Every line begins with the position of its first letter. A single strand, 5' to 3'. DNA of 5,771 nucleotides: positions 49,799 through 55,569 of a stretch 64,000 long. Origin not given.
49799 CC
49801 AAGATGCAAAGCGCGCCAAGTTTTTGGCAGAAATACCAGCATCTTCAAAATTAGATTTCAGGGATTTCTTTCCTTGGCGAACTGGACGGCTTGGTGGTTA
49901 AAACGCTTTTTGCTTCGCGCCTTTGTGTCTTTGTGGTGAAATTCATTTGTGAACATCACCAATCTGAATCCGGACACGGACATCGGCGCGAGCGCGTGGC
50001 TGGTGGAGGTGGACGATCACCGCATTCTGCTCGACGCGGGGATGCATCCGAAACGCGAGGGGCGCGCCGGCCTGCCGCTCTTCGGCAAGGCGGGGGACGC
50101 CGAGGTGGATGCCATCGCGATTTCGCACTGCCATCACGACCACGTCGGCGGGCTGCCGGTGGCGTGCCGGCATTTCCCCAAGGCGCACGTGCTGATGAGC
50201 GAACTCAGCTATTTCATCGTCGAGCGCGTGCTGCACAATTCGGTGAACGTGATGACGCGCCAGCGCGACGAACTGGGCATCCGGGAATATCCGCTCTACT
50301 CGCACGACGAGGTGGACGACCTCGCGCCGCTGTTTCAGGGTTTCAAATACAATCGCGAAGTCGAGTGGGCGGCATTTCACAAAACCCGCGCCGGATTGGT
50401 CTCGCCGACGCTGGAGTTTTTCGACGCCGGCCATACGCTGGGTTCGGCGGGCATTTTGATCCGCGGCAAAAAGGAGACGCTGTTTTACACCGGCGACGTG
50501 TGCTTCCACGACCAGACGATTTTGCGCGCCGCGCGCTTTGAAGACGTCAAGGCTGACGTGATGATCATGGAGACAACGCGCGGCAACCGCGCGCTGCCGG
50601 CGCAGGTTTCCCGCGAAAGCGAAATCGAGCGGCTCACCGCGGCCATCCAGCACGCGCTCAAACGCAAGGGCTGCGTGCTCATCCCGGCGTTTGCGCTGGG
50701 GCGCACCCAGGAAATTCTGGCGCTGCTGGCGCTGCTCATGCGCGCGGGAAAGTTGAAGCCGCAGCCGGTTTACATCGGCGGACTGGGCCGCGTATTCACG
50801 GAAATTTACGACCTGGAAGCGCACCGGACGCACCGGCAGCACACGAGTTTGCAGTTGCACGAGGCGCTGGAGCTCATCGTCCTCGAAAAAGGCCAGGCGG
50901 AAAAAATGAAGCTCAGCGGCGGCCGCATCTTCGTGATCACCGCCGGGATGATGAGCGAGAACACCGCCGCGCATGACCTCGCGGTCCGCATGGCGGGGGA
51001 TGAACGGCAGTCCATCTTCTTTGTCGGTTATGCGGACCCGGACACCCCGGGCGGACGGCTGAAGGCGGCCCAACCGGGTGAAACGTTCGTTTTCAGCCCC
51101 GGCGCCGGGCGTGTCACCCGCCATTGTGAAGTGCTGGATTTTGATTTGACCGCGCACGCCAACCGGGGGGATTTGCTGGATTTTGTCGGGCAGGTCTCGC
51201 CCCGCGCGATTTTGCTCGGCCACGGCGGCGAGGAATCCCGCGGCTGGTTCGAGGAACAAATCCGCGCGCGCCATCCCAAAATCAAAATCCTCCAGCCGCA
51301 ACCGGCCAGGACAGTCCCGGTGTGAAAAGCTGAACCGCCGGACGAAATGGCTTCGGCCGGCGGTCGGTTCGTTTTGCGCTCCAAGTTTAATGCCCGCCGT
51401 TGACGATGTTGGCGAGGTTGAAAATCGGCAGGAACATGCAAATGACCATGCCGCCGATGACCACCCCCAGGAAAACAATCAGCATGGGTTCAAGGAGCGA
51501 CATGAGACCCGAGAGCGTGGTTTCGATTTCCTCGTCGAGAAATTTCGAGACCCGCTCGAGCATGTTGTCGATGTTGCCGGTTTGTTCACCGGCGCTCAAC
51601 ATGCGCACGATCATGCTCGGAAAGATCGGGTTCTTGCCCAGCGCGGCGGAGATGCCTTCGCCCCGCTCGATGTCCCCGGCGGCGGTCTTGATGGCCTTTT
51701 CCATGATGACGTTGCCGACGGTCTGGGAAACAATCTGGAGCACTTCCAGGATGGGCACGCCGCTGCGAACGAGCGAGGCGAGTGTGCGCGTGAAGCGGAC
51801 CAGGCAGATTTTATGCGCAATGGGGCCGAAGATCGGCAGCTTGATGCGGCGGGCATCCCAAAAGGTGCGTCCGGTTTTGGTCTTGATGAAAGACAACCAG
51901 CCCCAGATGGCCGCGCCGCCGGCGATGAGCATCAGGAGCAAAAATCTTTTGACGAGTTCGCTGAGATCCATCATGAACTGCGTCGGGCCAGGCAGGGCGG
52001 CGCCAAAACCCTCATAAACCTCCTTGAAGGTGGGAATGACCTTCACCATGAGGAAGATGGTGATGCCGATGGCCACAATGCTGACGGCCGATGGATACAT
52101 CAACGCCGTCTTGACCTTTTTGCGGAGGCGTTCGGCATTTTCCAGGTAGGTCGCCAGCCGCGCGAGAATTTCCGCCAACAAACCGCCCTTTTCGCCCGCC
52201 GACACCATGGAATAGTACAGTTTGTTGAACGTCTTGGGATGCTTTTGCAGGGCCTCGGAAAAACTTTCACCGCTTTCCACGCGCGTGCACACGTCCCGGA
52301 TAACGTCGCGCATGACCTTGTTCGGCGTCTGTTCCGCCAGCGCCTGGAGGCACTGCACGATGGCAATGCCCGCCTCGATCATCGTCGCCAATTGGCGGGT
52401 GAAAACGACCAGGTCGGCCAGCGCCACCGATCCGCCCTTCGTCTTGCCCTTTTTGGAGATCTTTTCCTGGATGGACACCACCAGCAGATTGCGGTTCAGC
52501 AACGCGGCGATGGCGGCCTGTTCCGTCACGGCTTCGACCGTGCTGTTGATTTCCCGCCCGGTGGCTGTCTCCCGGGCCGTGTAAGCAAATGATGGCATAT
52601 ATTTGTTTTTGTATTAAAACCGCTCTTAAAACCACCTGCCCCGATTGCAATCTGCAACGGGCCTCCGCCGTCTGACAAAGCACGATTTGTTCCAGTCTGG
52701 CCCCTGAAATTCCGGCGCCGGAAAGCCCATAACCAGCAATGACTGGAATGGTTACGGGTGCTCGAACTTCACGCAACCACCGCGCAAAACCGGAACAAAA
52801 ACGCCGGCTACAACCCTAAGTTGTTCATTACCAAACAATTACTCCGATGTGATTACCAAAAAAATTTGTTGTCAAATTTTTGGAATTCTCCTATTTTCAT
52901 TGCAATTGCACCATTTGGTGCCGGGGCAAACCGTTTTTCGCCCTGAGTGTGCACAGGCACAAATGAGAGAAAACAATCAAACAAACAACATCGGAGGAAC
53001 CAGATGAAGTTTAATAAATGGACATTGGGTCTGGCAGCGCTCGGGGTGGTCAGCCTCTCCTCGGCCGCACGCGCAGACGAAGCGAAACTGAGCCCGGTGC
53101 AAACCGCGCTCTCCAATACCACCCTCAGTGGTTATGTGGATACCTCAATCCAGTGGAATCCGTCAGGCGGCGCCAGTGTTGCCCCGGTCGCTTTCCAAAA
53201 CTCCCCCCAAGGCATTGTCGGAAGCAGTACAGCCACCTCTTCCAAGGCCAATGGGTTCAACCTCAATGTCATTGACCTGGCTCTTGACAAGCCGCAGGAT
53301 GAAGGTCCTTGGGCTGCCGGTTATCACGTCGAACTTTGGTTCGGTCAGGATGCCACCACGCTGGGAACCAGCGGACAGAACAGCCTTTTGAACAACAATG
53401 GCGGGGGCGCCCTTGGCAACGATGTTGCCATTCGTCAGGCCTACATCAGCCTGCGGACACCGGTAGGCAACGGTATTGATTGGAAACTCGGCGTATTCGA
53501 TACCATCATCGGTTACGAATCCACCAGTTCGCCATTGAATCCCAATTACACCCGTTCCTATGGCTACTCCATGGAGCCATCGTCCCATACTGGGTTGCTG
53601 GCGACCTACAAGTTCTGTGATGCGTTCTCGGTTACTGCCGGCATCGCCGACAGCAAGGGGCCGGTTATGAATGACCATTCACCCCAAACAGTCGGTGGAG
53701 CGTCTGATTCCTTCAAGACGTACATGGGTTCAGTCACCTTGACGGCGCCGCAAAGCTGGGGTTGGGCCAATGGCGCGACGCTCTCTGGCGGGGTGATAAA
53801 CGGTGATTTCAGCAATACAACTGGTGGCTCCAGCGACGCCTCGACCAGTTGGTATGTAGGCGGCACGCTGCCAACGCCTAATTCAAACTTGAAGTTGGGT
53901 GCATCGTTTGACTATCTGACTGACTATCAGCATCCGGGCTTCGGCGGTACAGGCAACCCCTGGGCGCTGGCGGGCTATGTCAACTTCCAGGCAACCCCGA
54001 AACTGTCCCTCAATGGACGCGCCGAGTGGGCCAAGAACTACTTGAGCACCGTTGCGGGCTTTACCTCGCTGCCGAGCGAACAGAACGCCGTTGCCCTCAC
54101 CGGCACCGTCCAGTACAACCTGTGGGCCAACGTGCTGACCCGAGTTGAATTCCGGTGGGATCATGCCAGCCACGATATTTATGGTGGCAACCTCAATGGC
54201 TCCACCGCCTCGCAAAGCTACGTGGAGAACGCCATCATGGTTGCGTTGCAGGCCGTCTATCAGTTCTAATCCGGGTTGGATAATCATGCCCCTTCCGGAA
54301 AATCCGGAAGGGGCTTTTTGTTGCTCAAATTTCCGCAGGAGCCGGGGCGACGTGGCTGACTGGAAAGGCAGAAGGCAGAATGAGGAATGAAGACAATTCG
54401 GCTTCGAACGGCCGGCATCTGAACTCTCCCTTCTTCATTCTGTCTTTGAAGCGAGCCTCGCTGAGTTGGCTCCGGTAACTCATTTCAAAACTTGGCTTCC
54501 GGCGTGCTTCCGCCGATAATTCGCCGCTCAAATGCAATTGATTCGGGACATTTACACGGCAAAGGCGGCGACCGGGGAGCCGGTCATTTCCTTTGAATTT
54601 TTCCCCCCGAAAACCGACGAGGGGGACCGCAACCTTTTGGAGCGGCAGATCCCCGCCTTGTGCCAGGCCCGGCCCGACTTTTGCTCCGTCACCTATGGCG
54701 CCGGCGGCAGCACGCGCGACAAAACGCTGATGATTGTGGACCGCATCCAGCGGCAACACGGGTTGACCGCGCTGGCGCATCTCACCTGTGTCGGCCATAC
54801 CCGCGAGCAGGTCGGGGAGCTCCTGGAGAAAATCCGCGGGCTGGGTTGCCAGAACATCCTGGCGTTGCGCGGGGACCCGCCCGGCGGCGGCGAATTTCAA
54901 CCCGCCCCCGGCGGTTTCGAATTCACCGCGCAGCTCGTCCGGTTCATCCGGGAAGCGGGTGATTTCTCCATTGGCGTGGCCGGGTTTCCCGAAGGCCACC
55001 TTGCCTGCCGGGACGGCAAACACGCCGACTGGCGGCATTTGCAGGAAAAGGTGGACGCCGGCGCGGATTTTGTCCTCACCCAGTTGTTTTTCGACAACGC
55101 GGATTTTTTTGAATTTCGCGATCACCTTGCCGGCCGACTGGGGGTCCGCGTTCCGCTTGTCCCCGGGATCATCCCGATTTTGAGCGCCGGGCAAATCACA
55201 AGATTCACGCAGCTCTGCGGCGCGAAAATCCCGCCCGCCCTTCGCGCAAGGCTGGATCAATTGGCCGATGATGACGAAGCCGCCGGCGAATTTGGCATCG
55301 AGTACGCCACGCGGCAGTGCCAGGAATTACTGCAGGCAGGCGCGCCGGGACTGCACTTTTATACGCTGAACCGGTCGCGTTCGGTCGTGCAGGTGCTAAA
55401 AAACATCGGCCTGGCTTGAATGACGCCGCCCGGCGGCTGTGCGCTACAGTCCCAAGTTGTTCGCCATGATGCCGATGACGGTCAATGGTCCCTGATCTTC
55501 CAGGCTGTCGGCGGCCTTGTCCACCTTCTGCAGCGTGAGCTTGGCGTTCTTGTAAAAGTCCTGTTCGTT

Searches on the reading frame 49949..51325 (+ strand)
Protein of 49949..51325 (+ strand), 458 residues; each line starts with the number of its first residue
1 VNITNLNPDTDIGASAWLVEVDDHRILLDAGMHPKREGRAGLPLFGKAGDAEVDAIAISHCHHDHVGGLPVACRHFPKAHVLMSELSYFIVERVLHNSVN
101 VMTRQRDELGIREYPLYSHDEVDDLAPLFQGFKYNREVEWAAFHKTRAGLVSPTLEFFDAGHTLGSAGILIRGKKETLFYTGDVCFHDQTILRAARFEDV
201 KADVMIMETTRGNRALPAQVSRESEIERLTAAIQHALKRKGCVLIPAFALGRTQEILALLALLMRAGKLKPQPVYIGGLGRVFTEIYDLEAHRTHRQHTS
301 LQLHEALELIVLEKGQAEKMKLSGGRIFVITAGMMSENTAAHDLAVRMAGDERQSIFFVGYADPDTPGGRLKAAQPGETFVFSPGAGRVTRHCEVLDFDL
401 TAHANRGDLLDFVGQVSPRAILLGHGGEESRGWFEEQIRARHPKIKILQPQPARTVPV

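Call 46: search_protein_families(library=pfam, proteins=[window:49949-51325:+], max_evalue=0.001)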
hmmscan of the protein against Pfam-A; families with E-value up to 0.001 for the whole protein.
window:49949-51325:+ (458 aa): 5 families
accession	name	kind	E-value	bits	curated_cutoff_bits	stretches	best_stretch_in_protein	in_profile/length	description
PF00753.33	Lactamase_B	-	4.9e-13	49.9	22.7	1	13-191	5-157/196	Metallo-beta-lactamase superfamily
PF10996.14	Beta-Casp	-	3.9e-11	44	27.7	1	253-371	1-120/120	Beta-Casp domain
PF12706.13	Lactamase_B_2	-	2.5e-09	37.5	27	1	24-211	1-166/200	Beta-lactamase superfamily domain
PF16661.11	Lactamase_B_6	-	3e-08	33.7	27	1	18-199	1-177/193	Metallo-beta-lactamase superfamily domain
PF07521.17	RMMBL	-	2.6e-07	31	21.6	1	389-442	2-56/63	Zn-dependent metallo-hydrolase RNA specificity domain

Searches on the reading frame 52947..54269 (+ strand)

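Call 46: search_protein_families(library=pfam, proteins=[window:52947-54269:+], max_evalue=0.001)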
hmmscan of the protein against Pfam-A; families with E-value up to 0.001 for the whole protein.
window:52947-54269:+ (440 aa): 2 families
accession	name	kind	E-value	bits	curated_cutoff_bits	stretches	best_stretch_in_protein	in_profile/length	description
PF07642.17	BBP2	-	1.7e-49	169.4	26.2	1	58-433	2-338/339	Putative beta-barrel porin-2, OmpL-like. bbp2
PF02530.20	Porin_2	-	4.1e-07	30.2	22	1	268-415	222-339/357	Porin subfamily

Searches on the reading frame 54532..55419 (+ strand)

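Call 46: search_protein_families(library=pfam, proteins=[window:54532-55419:+], max_evalue=0.001)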
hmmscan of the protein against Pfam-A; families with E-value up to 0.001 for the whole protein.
window:54532-55419:+ (295 aa): 1 family
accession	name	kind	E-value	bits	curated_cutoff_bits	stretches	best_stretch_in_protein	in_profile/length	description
PF02219.23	MTHFR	-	2.4e-94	316.3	24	1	11-293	5-287/287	Methylenetetrahydrofolate reductase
